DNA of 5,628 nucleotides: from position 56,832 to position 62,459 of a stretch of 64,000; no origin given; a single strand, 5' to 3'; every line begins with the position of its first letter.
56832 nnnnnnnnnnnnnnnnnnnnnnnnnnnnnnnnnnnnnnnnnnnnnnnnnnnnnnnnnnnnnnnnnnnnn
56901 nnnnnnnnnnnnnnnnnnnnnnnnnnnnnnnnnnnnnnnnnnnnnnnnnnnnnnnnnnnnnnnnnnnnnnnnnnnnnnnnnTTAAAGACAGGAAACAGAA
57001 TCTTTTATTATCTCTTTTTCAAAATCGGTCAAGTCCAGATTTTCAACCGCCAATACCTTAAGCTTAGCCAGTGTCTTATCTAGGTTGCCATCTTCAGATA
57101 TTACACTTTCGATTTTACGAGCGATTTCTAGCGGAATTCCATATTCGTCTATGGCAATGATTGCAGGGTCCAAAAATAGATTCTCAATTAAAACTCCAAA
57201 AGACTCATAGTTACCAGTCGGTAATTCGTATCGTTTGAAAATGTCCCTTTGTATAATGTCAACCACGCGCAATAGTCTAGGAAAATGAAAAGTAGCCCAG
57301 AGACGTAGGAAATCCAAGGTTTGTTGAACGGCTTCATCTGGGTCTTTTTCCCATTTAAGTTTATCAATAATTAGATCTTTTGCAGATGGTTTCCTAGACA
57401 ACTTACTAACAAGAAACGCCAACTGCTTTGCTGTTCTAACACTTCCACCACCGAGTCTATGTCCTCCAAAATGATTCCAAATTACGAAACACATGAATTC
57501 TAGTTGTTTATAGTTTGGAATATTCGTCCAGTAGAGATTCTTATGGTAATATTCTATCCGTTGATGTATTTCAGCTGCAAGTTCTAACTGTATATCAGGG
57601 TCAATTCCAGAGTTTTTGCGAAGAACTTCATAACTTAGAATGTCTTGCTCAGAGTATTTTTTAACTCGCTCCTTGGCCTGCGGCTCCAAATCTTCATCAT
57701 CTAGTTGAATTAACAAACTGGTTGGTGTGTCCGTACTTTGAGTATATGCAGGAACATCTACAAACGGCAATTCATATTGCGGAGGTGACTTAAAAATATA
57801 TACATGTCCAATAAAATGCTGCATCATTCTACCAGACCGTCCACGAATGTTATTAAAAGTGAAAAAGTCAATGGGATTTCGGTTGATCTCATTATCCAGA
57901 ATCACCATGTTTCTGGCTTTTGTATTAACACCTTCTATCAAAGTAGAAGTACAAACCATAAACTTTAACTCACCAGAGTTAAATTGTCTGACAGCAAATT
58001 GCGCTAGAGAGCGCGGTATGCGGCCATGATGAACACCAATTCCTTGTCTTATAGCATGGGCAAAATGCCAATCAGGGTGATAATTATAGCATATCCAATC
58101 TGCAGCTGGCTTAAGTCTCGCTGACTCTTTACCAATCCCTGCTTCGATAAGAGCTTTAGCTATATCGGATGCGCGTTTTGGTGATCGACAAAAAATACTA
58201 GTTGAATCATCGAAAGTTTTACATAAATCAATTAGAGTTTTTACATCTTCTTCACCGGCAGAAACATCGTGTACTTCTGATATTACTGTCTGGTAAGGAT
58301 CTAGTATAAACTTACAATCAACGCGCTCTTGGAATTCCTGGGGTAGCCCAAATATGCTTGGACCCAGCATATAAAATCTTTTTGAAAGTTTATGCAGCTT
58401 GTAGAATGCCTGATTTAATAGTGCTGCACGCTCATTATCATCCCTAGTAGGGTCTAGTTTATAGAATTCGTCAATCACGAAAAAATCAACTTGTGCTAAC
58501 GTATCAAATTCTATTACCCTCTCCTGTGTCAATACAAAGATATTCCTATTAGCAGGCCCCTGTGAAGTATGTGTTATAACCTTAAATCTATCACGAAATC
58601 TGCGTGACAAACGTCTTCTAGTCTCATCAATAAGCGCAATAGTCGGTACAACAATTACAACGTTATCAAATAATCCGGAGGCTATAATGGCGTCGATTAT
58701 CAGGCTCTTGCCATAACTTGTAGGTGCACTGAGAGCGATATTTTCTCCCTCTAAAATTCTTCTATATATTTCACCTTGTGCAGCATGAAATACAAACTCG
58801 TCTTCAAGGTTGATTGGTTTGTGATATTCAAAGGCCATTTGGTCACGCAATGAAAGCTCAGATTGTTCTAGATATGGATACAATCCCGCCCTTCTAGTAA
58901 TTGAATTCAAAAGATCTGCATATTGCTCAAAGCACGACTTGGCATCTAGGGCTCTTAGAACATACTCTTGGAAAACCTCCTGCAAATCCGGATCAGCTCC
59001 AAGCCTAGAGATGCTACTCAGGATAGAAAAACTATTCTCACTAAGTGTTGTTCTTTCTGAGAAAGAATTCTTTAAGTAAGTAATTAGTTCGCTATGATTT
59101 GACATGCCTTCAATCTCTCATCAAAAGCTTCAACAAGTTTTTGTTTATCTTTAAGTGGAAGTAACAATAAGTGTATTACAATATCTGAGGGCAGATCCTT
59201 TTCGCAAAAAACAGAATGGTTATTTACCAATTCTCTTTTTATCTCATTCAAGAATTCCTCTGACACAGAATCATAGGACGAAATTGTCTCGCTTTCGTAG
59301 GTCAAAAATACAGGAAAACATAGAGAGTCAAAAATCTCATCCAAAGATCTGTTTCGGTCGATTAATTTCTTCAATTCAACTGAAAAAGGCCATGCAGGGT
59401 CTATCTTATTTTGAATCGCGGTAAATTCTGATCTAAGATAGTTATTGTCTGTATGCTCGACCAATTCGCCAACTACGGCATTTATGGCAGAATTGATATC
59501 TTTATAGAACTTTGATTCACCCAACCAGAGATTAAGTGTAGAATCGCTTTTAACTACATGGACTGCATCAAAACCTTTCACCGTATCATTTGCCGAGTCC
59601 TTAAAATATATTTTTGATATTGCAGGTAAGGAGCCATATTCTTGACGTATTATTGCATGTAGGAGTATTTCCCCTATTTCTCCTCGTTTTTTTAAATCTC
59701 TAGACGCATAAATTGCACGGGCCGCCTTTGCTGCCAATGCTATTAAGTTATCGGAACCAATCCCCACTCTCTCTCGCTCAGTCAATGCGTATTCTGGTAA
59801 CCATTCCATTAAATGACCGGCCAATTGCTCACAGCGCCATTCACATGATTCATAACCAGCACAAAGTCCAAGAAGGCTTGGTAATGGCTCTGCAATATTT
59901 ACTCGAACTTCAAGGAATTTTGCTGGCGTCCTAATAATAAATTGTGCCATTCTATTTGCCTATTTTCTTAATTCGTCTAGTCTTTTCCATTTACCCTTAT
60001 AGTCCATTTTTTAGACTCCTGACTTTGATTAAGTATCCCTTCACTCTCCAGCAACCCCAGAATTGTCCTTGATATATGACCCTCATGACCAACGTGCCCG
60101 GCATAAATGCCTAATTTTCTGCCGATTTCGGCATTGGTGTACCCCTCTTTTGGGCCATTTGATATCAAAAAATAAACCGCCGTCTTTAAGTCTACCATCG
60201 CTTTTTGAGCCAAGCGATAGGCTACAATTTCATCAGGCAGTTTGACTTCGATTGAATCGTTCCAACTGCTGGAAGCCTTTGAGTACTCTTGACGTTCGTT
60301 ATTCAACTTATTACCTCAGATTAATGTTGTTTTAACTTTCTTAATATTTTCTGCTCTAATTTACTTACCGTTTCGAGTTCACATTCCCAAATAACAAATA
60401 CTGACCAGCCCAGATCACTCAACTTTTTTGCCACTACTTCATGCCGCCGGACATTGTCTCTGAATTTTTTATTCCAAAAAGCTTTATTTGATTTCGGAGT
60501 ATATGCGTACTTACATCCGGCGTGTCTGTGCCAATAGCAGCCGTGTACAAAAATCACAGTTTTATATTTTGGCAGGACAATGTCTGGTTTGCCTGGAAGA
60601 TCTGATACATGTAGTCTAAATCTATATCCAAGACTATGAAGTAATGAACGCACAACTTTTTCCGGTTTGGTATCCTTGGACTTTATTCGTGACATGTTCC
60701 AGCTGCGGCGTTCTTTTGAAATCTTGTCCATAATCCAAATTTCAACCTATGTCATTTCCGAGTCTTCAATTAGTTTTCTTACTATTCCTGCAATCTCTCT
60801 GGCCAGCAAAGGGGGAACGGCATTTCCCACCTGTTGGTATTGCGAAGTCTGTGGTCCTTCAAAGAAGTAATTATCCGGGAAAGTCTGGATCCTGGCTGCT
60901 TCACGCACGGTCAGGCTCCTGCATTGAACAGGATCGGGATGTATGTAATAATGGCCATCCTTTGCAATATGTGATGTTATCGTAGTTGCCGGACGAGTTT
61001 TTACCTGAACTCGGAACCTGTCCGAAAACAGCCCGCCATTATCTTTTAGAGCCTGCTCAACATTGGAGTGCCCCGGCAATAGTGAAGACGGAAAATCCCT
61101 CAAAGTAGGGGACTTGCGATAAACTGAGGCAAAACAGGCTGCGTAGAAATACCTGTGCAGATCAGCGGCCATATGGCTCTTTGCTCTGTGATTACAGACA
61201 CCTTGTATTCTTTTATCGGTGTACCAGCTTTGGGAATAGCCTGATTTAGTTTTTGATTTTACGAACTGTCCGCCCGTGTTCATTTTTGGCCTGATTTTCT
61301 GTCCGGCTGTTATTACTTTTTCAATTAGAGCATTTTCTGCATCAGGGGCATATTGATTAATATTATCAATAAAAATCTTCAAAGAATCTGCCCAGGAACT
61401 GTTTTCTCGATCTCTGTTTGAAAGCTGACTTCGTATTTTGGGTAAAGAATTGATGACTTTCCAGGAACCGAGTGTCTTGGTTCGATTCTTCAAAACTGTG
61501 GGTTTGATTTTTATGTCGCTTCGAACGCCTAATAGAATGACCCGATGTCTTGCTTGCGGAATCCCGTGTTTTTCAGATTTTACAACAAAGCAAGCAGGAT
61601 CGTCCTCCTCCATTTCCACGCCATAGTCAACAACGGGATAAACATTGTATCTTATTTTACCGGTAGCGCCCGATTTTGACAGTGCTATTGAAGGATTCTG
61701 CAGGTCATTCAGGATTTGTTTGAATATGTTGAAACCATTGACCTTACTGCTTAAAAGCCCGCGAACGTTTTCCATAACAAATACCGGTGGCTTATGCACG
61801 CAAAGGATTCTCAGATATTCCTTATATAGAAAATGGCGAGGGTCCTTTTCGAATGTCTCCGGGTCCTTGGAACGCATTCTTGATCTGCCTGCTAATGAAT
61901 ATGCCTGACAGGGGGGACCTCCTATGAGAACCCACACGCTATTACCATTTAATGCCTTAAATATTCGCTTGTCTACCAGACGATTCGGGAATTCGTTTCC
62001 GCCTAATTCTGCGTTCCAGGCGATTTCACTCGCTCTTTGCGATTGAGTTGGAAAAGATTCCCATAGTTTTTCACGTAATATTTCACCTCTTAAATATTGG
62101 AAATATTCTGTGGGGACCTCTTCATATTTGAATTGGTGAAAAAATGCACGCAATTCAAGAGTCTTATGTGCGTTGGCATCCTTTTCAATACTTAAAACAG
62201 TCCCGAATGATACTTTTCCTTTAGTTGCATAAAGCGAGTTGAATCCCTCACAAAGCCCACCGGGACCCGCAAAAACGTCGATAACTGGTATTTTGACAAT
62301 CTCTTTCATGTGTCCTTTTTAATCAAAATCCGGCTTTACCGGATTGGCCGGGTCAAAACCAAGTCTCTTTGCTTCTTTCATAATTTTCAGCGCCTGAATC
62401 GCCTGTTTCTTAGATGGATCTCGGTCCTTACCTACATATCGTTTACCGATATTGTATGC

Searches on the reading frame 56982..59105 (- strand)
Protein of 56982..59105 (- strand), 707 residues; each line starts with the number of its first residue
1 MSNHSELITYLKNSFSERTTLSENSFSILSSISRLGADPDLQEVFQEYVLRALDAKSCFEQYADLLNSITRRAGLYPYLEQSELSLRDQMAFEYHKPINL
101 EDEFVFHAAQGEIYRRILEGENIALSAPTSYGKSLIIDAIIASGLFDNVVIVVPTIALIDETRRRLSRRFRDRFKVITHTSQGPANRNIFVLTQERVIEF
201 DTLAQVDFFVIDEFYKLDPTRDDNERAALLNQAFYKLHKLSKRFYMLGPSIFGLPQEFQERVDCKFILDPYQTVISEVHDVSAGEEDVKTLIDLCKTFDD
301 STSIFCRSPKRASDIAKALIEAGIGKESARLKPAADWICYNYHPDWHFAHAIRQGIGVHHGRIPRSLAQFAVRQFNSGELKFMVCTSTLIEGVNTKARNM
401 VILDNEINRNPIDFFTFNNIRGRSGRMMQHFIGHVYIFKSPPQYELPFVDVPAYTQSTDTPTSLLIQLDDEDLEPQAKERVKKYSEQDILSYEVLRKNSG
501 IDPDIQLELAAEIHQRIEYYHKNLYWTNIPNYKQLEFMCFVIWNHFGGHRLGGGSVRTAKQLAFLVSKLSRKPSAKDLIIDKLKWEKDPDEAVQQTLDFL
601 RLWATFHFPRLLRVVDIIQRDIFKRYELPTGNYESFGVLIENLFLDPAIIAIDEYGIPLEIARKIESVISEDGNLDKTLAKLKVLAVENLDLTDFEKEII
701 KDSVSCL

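Call 7: search_protein_families(library=pfam, proteins=[window:56982-59105:-], max_evalue=0.01)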
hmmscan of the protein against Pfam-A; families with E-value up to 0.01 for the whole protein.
window:56982-59105:- (707 aa): 3 families
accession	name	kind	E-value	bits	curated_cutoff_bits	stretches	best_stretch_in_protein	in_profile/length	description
PF00270.35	DEAD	-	8.7e-11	42.3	26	1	109-218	3-130/167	DEAD/DEAH box helicase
PF00271.37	Helicase_C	-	3.8e-07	30.8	23.5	1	356-427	42-109/110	Helicase conserved C-terminal domain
PF04851.21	ResIII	-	6.8e-05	23.3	22.5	1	107-216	5-136/164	Type III restriction enzyme, res subunit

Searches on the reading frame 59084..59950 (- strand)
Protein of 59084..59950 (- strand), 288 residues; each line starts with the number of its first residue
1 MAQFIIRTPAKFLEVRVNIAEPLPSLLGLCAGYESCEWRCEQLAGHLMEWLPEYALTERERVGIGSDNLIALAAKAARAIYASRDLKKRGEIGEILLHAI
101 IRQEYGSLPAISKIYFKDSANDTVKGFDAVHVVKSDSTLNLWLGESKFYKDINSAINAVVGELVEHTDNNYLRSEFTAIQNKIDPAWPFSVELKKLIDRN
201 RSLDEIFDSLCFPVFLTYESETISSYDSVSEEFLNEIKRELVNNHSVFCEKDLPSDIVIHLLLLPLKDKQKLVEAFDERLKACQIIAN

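Call 7: search_protein_families(library=pfam, proteins=[window:59084-59950:-], max_evalue=0.01)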
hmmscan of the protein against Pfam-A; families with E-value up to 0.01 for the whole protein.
window:59084-59950:- (288 aa): 1 family
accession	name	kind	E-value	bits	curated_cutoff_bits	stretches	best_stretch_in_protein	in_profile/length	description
PF08878.16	HamA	-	1.1e-59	202.5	25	1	41-266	1-230/230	HamA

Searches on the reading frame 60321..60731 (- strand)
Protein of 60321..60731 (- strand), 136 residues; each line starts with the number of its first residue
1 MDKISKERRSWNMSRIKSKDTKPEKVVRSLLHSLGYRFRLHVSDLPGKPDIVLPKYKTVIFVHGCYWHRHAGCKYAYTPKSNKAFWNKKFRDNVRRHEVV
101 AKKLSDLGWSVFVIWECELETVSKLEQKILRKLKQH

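Call 38: search_protein_families(library=pfam, proteins=[window:60321-60731:-], max_evalue=0.001)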
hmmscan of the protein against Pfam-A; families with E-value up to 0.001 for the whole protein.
window:60321-60731:- (136 aa): 1 family
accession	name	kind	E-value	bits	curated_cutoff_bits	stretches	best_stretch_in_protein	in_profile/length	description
PF03852.21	Vsr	-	7.3e-33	112.7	27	1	1-71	1-71/74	DNA mismatch endonuclease Vsr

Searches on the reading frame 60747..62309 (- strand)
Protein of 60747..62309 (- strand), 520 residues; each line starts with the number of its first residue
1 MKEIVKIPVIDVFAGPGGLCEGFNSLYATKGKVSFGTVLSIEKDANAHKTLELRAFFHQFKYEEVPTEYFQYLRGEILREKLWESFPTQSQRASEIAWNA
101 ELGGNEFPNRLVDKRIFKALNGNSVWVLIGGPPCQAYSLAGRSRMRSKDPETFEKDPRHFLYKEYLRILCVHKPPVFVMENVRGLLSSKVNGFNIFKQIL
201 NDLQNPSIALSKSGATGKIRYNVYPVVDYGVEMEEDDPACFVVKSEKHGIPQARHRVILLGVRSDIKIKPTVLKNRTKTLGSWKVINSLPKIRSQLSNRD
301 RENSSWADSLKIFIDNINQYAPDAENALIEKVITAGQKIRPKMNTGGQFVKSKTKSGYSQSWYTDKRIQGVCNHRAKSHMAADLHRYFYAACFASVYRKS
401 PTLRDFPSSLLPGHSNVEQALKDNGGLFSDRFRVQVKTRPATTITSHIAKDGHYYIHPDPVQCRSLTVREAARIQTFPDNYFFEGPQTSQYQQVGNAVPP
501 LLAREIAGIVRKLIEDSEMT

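Call 38: search_protein_families(library=pfam, proteins=[window:60747-62309:-], max_evalue=0.001)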
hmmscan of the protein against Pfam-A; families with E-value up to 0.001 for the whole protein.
window:60747-62309:- (520 aa): 1 family
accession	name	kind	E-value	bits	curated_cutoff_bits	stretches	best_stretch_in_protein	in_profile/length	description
PF00145.23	DNA_methylase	-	4.3e-45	155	22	1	124-508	61-320/324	C-5 cytosine-specific DNA methylase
